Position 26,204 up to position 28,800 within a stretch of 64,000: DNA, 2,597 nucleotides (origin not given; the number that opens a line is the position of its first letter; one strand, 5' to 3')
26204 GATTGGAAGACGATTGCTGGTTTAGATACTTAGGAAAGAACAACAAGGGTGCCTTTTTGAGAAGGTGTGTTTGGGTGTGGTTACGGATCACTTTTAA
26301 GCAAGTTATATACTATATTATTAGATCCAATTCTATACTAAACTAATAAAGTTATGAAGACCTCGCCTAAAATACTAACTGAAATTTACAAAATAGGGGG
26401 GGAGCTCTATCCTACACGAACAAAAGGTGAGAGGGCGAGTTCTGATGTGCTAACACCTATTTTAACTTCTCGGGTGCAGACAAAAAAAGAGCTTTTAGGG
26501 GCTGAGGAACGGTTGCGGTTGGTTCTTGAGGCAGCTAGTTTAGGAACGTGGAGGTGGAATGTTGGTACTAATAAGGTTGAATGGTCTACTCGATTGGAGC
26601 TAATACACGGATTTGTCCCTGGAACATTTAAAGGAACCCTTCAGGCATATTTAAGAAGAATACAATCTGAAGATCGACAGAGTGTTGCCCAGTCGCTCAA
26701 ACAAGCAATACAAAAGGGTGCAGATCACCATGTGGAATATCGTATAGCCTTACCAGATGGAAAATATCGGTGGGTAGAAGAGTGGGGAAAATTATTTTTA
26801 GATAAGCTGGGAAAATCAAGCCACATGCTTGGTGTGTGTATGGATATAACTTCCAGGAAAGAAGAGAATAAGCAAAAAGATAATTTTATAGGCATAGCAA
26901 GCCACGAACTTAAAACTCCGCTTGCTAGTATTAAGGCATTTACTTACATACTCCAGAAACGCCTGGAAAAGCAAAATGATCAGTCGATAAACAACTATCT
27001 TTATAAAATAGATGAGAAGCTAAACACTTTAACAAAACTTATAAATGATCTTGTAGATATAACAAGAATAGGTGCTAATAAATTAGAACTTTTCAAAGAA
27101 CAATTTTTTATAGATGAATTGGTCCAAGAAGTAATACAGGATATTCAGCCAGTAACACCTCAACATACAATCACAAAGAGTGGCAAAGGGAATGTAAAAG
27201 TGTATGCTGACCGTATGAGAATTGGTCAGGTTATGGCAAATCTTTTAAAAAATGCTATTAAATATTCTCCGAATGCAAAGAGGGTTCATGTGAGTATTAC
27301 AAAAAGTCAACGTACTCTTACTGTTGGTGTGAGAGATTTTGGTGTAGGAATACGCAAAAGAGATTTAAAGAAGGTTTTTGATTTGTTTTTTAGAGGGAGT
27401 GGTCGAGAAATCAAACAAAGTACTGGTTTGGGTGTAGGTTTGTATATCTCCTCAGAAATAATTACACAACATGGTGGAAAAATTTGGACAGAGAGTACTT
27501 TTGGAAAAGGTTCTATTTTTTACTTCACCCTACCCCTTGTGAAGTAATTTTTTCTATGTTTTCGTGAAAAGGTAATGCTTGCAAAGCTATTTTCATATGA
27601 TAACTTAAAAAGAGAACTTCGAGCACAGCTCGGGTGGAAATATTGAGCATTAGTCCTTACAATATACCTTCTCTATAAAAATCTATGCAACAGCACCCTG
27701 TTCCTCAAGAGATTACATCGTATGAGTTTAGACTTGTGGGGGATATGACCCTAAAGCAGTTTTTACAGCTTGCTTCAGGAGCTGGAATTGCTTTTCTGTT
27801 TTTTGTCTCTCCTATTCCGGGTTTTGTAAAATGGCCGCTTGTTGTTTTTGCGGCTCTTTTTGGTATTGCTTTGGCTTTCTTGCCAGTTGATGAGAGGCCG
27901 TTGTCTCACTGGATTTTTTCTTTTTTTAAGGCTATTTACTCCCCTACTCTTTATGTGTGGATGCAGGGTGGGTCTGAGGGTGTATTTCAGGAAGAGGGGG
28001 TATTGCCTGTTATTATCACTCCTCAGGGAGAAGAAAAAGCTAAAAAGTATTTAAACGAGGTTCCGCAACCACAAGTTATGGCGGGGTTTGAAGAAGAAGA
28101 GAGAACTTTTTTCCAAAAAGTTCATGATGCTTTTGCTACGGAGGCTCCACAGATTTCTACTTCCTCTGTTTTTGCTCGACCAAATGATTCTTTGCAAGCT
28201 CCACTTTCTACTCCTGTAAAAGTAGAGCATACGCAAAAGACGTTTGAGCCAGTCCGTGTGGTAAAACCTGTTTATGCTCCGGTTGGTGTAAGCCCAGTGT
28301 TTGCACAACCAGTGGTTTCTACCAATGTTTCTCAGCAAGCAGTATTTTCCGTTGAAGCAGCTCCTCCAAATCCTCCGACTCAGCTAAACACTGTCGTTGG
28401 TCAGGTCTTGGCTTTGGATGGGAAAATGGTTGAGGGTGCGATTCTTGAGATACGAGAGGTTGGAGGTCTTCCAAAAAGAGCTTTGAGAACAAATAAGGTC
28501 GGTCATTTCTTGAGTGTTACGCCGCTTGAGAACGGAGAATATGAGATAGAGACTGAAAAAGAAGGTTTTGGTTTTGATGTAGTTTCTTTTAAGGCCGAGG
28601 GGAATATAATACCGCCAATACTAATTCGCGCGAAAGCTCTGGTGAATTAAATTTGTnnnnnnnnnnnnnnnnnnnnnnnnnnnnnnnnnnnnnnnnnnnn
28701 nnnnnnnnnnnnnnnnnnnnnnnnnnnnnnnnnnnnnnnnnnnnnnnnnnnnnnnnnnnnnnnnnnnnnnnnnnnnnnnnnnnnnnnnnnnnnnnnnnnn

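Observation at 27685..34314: Type IV secretion/competence-like module with VirB4 split into two overlapping genes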

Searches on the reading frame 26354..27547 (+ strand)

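Call 3: search_protein_families(library=pfam, proteins=[window:26354-27547:+], max_evalue=0.01)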
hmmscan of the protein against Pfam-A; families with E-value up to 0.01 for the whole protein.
window:26354-27547:+ (397 aa): 5 families
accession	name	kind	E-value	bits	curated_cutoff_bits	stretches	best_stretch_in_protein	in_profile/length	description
PF02518.31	HATPase_c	-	2.9e-26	92.5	26.4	1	286-395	2-109/111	Histidine kinase-, DNA gyrase B-, and HSP90-like ATPase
PF08447.18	PAS_3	-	4.6e-17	62.5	25.6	1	75-161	2-88/89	PAS fold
PF00512.31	HisKA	-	1.6e-13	50.9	26.9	1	174-241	1-65/66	His Kinase A (phospho-acceptor) domain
PF00989.32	PAS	-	1.7e-05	25.2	22.6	1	52-165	1-113/113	PAS fold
PF13589.12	HATPase_c_3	-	0.00018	22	25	1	292-368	5-82/137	Histidine kinase-, DNA gyrase B-, and HSP90-like ATPase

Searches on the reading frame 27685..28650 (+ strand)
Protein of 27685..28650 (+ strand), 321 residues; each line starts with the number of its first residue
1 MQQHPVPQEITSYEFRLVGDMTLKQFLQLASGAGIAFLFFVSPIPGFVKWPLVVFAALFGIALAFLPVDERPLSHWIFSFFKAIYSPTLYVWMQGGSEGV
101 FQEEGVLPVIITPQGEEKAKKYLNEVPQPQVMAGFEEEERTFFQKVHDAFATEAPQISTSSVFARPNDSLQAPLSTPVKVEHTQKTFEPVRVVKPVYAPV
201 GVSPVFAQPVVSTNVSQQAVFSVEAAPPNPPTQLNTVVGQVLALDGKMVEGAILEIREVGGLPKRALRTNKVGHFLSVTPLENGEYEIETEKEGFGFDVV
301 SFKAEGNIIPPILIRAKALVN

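Call 3: search_protein_families(library=pfam, proteins=[window:27685-28650:+], max_evalue=0.01)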
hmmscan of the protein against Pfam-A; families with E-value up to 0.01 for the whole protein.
window:27685-28650:+ (321 aa): 3 families
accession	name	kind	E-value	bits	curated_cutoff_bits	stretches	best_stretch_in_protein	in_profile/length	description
PF12666.12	PrgI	-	4.8e-06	27.5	27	1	5-83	1-81/91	PrgI family protein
PF13620.12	CarboxypepD_reg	-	0.0038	18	32.3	1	236-296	1-60/82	Carboxypeptidase regulatory-like domain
PF08308.17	PEGA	-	0.004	17.5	20.8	0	175-200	24-49/71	PEGA domain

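Call 4: search_protein_families(library=ncbifam, proteins=[window:27685-28650:+], max_evalue=0.01)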
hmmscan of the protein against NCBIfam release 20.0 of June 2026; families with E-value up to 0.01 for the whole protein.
window:27685-28650:+ (321 aa): 0 families
